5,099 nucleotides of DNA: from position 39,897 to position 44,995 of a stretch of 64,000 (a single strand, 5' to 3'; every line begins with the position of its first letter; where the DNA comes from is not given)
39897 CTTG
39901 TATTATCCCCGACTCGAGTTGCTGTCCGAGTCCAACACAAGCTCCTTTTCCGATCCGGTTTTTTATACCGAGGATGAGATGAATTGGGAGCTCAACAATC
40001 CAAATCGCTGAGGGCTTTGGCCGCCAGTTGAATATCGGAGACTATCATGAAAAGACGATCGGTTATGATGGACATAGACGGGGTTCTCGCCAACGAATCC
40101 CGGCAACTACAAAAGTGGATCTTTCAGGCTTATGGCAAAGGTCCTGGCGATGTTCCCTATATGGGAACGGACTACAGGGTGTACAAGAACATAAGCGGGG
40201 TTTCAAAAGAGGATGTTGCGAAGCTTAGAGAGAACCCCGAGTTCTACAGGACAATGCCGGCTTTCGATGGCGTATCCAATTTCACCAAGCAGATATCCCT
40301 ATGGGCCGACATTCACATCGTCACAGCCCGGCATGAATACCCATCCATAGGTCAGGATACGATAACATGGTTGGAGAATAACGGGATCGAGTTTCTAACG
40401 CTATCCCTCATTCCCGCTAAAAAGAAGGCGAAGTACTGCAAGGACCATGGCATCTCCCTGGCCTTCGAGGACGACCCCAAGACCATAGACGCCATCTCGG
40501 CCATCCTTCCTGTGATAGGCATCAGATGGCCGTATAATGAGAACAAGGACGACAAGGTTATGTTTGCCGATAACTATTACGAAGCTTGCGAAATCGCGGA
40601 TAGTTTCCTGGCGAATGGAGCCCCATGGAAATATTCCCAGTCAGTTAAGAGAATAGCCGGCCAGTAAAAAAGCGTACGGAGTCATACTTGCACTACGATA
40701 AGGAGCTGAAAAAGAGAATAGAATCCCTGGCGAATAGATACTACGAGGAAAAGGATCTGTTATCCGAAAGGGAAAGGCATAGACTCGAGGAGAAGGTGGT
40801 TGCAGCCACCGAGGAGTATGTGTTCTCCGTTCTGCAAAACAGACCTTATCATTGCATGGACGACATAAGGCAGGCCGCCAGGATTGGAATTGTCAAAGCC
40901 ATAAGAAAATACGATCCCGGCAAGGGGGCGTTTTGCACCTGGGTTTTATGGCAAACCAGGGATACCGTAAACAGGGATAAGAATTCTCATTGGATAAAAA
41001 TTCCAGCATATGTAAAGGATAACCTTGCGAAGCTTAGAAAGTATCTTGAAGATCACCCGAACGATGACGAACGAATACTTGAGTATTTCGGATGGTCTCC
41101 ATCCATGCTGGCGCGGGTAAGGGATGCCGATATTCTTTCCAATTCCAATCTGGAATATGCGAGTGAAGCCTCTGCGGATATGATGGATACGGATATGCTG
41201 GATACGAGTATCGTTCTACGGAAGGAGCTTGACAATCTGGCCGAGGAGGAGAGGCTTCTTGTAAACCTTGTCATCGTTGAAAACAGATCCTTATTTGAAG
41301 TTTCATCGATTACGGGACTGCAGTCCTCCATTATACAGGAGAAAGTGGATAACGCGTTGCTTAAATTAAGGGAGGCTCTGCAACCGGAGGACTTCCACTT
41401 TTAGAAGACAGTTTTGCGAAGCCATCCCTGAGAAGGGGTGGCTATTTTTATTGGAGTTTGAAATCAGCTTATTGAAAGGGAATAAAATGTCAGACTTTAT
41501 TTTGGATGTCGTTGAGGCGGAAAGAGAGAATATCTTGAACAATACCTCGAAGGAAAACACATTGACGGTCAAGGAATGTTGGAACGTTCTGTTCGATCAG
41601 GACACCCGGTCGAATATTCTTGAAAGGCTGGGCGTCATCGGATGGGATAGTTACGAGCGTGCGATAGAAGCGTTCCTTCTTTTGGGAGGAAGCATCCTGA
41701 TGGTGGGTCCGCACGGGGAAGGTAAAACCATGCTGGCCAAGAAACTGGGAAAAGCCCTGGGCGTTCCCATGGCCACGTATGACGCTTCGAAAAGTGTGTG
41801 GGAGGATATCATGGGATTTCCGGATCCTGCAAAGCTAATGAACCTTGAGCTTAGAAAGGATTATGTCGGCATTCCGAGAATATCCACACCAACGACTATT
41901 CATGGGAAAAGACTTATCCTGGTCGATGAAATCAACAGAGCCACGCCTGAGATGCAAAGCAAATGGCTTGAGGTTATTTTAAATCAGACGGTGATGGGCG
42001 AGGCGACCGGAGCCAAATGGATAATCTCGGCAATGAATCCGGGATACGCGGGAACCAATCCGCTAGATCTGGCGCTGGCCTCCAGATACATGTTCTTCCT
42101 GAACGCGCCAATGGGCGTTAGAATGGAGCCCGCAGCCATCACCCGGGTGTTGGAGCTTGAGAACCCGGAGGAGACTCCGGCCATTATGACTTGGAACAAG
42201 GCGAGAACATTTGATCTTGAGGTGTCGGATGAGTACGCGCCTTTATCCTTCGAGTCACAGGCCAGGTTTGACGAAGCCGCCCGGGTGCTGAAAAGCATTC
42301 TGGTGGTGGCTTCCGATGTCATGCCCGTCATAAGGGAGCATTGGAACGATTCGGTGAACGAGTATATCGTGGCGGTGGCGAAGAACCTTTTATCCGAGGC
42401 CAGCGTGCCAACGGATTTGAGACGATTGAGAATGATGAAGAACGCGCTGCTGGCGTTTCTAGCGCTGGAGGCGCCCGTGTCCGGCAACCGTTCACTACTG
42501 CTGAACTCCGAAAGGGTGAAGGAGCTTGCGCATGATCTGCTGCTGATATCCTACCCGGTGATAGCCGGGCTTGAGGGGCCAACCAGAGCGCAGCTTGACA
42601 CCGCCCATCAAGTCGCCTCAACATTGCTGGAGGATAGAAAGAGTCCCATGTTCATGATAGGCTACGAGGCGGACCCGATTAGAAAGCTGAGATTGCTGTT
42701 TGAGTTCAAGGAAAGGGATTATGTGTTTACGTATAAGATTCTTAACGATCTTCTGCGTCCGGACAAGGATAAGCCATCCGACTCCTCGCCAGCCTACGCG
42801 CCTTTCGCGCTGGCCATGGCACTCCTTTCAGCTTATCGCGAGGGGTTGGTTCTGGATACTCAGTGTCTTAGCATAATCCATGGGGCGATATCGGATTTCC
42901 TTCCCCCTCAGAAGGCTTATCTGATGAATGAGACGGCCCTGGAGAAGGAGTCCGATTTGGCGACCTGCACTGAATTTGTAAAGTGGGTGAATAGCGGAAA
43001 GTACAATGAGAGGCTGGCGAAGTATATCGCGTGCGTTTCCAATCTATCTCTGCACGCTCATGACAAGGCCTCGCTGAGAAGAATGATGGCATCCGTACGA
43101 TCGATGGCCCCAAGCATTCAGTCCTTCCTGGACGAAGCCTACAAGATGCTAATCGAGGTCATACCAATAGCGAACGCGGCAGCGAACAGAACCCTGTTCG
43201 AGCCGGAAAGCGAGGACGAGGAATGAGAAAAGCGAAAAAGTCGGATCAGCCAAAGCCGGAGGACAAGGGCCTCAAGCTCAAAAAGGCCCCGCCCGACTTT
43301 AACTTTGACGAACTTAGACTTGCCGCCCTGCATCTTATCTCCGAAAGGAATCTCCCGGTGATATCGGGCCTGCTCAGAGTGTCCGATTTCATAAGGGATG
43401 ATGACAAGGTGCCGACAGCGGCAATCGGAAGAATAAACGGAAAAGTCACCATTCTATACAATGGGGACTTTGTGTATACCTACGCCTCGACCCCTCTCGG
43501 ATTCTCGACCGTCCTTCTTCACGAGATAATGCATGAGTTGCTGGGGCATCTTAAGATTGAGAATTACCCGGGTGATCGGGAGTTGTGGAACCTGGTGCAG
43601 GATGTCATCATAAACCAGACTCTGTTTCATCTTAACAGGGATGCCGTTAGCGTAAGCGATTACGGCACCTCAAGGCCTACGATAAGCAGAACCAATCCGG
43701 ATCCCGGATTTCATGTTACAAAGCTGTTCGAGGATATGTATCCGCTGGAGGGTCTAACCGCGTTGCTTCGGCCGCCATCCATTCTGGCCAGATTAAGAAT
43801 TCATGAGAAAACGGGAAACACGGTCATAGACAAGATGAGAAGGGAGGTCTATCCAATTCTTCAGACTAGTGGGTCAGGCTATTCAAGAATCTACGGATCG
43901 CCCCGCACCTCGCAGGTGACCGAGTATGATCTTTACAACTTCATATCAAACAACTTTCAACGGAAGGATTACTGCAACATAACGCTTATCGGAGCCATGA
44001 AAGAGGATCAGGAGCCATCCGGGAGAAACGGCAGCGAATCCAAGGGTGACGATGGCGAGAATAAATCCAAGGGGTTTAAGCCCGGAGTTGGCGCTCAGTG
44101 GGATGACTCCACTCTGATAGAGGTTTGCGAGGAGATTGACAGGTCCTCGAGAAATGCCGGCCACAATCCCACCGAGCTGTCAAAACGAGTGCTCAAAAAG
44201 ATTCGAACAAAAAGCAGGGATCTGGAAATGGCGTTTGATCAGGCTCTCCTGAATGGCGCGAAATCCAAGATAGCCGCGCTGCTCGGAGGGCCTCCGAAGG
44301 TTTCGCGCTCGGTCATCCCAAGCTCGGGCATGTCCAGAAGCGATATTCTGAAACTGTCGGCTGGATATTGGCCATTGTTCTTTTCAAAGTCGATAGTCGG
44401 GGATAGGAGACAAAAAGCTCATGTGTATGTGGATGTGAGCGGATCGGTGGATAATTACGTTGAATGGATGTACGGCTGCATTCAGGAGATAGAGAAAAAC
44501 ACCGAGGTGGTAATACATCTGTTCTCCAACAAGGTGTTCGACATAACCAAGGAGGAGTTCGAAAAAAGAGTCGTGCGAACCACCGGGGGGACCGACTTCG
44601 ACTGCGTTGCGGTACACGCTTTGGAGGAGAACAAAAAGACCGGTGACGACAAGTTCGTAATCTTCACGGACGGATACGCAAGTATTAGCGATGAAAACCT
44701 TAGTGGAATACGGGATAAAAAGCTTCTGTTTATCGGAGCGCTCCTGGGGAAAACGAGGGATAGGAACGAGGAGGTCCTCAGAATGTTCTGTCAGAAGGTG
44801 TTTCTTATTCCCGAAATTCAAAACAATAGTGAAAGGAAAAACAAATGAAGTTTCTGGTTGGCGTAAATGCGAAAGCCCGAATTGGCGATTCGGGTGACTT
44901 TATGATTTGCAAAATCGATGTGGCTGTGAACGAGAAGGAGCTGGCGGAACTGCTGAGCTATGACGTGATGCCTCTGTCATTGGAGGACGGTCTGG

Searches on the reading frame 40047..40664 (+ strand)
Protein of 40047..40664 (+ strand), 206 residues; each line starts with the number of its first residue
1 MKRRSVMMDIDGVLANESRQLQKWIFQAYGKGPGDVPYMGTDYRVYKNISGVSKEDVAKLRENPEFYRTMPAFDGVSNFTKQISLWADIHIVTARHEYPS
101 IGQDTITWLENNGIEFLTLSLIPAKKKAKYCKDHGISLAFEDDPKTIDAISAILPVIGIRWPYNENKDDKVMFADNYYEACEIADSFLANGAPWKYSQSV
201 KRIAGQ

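Call 11: search_protein_families(library=phrogs, proteins=[window:40047-40664:+], max_evalue=0.001)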
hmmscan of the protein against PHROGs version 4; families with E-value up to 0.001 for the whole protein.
window:40047-40664:+ (206 aa): 3 families
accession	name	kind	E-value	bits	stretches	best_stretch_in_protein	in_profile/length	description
phrog_420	-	unknown function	5.6e-14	53.3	1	2-184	12-202/267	unknown function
phrog_415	-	other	3.8e-09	37.6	1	1-165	19-170/218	polynucleotide kinase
phrog_2643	-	moron, auxiliary metabolic gene and host takeover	9.2e-05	23.2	1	4-122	7-115/182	5'-3' deoxyribonucleotidase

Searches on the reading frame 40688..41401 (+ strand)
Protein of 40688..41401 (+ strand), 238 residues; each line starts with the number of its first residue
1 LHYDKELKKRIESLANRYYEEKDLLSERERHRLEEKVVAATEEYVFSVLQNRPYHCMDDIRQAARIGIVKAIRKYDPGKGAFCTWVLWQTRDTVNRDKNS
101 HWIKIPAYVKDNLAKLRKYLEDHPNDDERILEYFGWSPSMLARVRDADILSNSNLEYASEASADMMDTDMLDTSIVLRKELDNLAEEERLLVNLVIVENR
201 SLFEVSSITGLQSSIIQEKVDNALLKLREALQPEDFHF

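Call 11: search_protein_families(library=phrogs, proteins=[window:40688-41401:+], max_evalue=0.001)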
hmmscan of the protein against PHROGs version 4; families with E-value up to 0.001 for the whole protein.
window:40688-41401:+ (238 aa): 2 families
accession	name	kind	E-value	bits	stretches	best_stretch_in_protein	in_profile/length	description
phrog_351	-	transcription regulation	4e-14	53.2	1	18-233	487-728/928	RNA polymerase sigma factor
phrog_1740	-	transcription regulation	2e-08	34.2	1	41-236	77-221/567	RNA polymerase sigma factor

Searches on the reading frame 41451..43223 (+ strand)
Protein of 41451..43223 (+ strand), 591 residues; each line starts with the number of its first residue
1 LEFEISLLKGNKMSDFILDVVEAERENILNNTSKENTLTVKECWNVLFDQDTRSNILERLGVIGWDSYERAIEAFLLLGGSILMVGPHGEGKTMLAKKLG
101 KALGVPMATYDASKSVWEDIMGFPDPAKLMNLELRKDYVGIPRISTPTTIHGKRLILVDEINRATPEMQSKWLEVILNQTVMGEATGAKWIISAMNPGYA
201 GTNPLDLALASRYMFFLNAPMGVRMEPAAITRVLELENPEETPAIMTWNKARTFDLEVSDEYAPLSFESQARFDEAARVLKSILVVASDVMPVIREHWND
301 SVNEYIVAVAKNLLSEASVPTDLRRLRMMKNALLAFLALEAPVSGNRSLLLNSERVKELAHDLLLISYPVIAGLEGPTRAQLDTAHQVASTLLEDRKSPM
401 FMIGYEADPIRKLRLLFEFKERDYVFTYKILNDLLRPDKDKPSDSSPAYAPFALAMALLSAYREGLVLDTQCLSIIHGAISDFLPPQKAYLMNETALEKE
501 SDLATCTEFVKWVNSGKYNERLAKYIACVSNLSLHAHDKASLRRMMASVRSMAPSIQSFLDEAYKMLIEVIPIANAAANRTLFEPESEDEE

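Call 12: search_protein_families(library=phrogs, proteins=[window:41451-43223:+], max_evalue=0.001)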
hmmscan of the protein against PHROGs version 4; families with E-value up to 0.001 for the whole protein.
window:41451-43223:+ (591 aa): 6 families
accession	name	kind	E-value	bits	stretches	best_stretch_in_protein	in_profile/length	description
phrog_1297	-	other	6.9e-11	42.7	1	69-214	15-164/356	ATPase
phrog_168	-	DNA, RNA and nucleotide metabolism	3.3e-07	31.3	1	81-178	44-125/314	clamp loader of DNA polymerase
phrog_3757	-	unknown function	1.4e-05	25.7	1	68-115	115-162/367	-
phrog_4339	-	unknown function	6.3e-05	23.3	1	82-114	54-86/552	-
phrog_16448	-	other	0.00065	19.1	1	78-221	448-593/680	ATPase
phrog_10401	-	other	0.00071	19.4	0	74-113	457-494/667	ATPase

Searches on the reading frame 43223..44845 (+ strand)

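Call 12: search_protein_families(library=phrogs, proteins=[window:43223-44845:+], max_evalue=0.001)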
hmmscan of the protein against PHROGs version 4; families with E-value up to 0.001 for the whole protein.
window:43223-44845:+ (541 aa): 1 family
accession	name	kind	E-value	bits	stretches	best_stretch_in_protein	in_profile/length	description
phrog_1314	-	DNA, RNA and nucleotide metabolism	1.2e-21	78.3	2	261-490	144-362/394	HNH endonuclease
